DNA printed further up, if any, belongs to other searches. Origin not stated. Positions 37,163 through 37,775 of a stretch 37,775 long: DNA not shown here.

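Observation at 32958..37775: One-cargo / one-sortase module: a 1396-aa IPTL-CTERM protein of about 20 eight-cysteine modules next to an exosortase-like gene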

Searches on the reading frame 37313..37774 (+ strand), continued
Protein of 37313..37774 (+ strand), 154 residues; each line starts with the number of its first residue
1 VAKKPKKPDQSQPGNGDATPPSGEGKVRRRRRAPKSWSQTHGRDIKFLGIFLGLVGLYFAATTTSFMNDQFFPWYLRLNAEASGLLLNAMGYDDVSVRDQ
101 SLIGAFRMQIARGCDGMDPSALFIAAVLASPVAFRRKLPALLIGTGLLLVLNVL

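Call 49: find_related_loci(query=A1, collection=genome_contigs, flank=10000)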
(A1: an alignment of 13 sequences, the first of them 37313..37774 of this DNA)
Query A1 (154 aa) in genome_contigs; peptide patterns used: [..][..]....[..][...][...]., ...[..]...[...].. (x = any residue, [..] = any of these).
131 stretches matched a pattern; 43 encode a relative of the query (tblastn E <= 1e-3); 43 distinct loci.
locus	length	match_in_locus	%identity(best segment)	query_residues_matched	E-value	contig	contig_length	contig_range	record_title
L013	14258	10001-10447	57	7-154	3e-50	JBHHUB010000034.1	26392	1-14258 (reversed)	MAG: Phycisphaerae bacterium isolate S.6.sp2_bin.21 NODE_258_length_26392_cov_5.917493, whole genome shotgun sequence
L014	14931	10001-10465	47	6-154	2e-40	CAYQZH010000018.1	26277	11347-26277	MAG TPA_asm: uncultured Phycisphaera sp. isolate SRP119689_co1_320 genome assembly, contig: NODE_2326_length_26277_cov_7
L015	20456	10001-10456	45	1-154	1e-38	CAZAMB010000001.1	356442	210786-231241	MAG TPA_asm: uncultured Phycisphaera sp. isolate SRP323723_co1_85 genome assembly, contig: NODE_7_length_356442_cov_15.2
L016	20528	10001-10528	40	10-154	2e-38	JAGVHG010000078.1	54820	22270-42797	MAG: Phycisphaerae bacterium isolate DeMMO2_2 c_000000045477, whole genome shotgun sequence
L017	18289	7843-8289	58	7-154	8e-52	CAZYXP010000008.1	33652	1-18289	MAG TPA_asm: uncultured Phycisphaeraceae bacterium isolate binchicken_co275_130 genome assembly, contig: NODE_1372_lengt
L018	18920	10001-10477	46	3-154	3e-37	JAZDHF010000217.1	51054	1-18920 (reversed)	MAG: Planctomycetota bacterium isolate MEGAHIT-group-0.304 k141_17652957, whole genome shotgun sequence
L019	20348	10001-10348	48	32-146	5e-36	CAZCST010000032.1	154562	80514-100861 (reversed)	MAG TPA_asm: uncultured Phycisphaera sp. isolate binchicken_co200_315 genome assembly, contig: k141_1447356, whole genom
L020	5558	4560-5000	44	12-154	1e-35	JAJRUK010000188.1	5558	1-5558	MAG: Planctomycetota bacterium isolate Dive96_bin10.178 k141_2575361, whole genome shotgun sequence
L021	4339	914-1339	45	5-154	2e-35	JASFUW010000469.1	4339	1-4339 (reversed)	MAG: Phycisphaerae bacterium isolate D1105M12metaG_Bin_242 D1105M12metaG_FD_scaffold_4249_c1, whole genome shotgun seque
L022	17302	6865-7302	48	10-154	1e-33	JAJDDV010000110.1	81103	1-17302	MAG: Phycisphaerae bacterium isolate OFTM174 OFTM174_109, whole genome shotgun sequence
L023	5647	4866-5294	38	1-154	4e-33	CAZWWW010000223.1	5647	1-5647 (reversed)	MAG TPA_asm: uncultured Phycisphaeraceae bacterium isolate binchicken_co253_229 genome assembly, contig: NODE_12933_leng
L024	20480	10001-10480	41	3-154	1e-32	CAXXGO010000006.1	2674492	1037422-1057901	MAG: Phycisphaerae bacterium isolate c853687f-fc16-43d1-893a-c6280bf959b9 genome assembly, contig: contig_6, whole genom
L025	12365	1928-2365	44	17-154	6e-31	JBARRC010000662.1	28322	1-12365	MAG: Phycisphaerae bacterium isolate MFD13433_ilm_asm_bin31 k127_158230, whole genome shotgun sequence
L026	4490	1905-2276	46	32-154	9e-31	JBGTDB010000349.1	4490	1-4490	MAG: Phycisphaerae bacterium isolate JTS-RE133 k141_10253511, whole genome shotgun sequence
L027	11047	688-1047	46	36-154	6e-31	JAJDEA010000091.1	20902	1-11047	MAG: Phycisphaerae bacterium isolate OFTM303 OFTM303_90, whole genome shotgun sequence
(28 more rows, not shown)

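Call 60: search_protein_families(library=pfam, proteins=[L003:5589-9680:+, L003:11453-12712:+], max_evalue=0.1)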
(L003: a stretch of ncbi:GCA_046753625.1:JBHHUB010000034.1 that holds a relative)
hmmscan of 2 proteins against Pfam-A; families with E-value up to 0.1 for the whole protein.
L003:5589-9680:+ (1364 aa): 3 families
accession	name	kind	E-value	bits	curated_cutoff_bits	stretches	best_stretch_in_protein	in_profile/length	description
PF00526.23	Dicty_CTDC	-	2.6e-14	53.1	27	6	582-605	1-23/24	Dictyostelium (slime mold) repeat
PF18203.6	IPTL-CTERM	-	0.0026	18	20.8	1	1333-1348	3-18/28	IPTL-CTERM motif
PF13519.12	VWA_2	-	0.084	14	27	0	351-415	1-66/107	von Willebrand factor type A domain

L003:11453-12712:+ (420 aa): 1 family
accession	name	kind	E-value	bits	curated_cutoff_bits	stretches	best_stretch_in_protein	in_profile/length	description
PF19747.4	DUF6234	-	0.018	15.9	27.5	1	318-408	29-123/129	Family of unknown function (DUF6234)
